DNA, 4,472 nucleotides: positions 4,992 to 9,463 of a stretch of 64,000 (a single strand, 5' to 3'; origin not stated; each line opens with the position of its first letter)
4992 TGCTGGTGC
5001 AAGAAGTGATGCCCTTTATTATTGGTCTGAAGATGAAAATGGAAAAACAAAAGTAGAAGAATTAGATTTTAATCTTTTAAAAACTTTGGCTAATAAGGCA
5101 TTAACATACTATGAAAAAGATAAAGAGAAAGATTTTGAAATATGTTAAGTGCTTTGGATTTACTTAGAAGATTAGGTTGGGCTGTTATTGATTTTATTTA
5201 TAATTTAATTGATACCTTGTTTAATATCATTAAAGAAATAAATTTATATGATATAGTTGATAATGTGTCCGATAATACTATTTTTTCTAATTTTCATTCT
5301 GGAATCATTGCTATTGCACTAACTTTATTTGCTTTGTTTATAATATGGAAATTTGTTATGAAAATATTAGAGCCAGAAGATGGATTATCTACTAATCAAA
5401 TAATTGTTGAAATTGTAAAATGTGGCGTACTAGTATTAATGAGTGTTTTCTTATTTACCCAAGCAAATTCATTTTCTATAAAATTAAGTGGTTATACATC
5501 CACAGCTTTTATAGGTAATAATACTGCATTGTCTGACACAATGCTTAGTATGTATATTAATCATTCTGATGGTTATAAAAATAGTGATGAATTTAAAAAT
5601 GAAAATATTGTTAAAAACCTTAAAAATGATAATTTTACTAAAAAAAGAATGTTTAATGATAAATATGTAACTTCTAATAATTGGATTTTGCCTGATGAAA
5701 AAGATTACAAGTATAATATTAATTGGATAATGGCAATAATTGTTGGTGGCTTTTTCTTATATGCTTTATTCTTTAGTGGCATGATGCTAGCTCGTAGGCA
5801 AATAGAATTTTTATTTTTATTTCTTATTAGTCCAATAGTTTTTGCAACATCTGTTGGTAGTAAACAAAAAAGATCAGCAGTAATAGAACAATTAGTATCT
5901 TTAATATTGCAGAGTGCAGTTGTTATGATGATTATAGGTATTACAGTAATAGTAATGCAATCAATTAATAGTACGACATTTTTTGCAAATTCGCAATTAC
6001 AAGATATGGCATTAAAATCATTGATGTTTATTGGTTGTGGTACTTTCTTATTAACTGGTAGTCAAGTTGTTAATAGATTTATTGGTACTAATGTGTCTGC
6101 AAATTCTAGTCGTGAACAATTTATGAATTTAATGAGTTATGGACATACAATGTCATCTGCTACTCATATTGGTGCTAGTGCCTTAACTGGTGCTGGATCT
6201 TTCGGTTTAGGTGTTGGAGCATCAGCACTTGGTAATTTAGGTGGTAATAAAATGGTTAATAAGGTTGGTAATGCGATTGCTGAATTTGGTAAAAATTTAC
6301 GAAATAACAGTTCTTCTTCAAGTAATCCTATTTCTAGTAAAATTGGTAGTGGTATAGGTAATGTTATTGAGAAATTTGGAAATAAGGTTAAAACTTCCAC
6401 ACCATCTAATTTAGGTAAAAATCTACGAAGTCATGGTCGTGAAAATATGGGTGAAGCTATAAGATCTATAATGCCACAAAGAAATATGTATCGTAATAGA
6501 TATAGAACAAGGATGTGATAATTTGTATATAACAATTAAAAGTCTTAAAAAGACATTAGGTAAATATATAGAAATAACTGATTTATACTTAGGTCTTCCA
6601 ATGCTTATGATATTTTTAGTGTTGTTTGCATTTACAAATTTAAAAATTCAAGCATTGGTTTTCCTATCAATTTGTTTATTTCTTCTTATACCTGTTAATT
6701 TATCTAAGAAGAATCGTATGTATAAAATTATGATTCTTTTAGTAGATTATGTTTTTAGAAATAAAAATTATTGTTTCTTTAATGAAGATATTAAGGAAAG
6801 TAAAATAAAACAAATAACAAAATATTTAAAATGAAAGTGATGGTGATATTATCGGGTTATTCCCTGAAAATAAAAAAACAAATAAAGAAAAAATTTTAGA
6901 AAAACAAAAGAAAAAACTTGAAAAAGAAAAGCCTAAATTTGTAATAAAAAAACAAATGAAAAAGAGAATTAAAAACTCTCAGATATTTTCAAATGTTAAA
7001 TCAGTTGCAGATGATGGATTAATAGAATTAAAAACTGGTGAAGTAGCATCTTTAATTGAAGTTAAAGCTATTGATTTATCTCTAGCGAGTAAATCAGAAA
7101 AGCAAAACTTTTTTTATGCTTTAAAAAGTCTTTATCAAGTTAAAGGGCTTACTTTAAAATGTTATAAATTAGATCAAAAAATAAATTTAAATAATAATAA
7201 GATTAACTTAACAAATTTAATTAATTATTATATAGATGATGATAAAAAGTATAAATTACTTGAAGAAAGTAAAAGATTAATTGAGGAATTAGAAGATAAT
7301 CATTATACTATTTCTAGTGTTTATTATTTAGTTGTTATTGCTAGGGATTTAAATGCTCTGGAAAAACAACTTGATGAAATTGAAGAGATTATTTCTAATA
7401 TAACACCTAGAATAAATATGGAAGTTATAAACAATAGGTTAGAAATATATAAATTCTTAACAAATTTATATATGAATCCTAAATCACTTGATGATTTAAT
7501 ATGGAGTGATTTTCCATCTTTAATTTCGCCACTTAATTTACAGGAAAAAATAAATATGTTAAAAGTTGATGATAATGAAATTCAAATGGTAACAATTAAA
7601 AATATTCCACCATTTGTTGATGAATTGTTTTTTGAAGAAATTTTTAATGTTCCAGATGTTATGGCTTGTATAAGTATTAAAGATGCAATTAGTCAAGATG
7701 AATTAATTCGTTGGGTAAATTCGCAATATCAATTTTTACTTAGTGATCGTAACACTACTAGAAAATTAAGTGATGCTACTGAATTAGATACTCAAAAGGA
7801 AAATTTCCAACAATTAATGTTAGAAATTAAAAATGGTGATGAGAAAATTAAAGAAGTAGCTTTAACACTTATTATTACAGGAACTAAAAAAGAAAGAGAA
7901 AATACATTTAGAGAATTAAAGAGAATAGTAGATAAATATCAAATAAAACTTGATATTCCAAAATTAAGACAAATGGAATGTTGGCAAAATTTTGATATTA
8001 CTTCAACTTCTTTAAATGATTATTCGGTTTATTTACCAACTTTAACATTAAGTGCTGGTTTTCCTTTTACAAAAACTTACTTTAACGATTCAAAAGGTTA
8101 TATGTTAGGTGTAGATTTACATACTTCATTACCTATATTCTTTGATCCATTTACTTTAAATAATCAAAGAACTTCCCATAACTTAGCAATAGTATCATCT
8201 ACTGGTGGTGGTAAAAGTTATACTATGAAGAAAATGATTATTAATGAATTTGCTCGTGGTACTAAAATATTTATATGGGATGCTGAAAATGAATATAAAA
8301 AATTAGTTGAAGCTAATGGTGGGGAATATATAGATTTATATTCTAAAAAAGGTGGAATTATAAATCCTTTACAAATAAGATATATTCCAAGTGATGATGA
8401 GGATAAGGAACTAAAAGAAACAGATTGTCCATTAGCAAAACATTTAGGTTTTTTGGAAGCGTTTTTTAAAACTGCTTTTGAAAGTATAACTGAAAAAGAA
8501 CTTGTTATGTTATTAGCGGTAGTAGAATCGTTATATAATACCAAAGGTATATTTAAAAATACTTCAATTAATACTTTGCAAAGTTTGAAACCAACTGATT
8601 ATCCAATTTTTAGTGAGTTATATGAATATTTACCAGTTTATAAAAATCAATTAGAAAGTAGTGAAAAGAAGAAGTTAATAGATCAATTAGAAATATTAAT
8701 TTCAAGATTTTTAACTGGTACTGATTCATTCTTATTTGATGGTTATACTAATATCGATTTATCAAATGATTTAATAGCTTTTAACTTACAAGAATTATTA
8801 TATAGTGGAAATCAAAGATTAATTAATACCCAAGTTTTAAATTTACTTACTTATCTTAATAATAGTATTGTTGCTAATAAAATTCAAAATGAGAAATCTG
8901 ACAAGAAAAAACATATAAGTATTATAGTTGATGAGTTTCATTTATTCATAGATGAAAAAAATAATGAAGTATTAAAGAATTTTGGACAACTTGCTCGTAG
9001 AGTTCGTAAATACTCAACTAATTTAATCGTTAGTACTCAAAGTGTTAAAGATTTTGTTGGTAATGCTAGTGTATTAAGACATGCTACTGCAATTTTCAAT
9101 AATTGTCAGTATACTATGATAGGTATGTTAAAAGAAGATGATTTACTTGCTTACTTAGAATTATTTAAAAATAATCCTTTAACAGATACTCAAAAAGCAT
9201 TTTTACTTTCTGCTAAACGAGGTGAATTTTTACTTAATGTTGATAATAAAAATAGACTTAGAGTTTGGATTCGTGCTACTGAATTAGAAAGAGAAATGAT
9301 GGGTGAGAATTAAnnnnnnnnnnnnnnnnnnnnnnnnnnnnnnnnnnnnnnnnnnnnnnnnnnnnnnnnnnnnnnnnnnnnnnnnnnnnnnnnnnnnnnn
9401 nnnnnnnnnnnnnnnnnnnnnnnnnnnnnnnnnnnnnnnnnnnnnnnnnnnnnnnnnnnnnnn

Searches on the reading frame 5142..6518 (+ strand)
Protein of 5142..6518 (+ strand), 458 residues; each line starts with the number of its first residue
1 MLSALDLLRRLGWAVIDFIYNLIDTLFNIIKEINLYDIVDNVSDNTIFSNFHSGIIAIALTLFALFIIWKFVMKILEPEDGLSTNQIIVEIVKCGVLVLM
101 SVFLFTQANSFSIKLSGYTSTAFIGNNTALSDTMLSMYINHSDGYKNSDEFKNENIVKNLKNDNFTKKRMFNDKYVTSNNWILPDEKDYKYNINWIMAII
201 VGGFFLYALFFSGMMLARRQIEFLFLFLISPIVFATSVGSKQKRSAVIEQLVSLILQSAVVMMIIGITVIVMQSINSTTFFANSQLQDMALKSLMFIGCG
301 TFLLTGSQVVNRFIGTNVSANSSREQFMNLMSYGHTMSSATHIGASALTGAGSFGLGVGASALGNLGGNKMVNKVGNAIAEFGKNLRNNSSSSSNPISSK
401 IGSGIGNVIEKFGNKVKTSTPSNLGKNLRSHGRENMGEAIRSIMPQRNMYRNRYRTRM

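Call 62: search_protein_families(library=pfam, proteins=[window:5142-6518:+], max_evalue=0.001)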
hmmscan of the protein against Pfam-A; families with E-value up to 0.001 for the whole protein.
window:5142-6518:+ (458 aa): 1 family
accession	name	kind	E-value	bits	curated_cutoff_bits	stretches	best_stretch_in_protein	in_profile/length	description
PF17159.10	MASE3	-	6.7e-05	23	31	1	52-144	108-198/226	Membrane-associated sensor domain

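Call 77: find_encoding_contigs(protein=window:5142-6518:+, flank=10000, max_places=10)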
Protein window:5142-6518:+ (458 aa): 7 contigs read that carry it; 2 places shown.
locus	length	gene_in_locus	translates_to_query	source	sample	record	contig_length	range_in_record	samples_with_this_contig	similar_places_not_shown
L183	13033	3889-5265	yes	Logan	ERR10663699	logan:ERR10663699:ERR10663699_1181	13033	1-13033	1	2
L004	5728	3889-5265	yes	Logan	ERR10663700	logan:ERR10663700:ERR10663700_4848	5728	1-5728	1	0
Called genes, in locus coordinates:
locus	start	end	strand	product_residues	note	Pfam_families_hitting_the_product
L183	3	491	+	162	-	?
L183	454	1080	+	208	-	PF04203:Sortase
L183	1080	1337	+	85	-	PF13730:HTH_36, PF01047:MarR (weak)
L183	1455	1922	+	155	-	PF00436:SSB (weak)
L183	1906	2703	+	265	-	PF12957:DUF3846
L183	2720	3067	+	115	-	PF00436:SSB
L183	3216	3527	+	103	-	PF18895:T4SS_pilin (weak)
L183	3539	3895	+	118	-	-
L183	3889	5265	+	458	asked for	PF26635:DUF8208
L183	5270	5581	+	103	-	-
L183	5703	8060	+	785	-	PF12846:AAA_10 (faint), PF19044:P-loop_TraG, PF01935:DUF87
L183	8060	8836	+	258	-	-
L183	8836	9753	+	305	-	PF01551:Peptidase_M23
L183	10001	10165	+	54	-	-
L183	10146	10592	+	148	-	-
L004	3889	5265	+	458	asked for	PF26635:DUF8208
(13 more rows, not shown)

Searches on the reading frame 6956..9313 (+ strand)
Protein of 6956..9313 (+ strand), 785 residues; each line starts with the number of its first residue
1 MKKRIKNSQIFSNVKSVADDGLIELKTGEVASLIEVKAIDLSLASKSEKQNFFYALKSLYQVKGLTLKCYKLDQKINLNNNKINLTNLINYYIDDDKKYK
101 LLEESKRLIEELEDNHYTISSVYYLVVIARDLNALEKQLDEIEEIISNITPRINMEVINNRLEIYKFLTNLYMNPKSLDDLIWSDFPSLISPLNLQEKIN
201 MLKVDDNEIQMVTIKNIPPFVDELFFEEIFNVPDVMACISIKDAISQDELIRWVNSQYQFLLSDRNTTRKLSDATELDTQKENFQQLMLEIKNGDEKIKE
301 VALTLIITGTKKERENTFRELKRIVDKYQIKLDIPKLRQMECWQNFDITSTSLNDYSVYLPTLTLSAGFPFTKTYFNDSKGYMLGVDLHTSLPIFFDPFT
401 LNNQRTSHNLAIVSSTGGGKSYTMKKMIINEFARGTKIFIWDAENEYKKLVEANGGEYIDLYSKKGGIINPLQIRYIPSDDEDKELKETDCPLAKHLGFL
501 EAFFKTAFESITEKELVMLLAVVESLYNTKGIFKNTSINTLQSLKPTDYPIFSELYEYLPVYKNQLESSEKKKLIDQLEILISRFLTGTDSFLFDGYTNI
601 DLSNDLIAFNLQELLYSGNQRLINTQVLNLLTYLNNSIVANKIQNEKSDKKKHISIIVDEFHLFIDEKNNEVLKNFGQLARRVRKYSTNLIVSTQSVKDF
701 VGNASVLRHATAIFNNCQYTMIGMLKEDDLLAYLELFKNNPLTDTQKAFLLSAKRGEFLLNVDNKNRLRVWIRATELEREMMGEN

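Call 62: search_protein_families(library=pfam, proteins=[window:6956-9313:+], max_evalue=0.001)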
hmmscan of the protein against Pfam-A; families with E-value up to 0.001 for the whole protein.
window:6956-9313:+ (785 aa): 4 families
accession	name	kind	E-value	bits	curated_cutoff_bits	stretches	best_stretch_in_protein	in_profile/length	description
PF19044.6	P-loop_TraG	-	4.5e-17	62.2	25.8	1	392-756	11-348/413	TraG P-loop domain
PF01935.23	DUF87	-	3.4e-10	40.8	23.2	1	407-581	23-169/220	Helicase HerA, central domain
PF12846.13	AAA_10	-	3.9e-07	29.9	27.5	1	404-453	18-67/362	AAA-like domain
PF04851.21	ResIII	-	3.8e-05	24.1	22.5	0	638-676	114-150/164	Type III restriction enzyme, res subunit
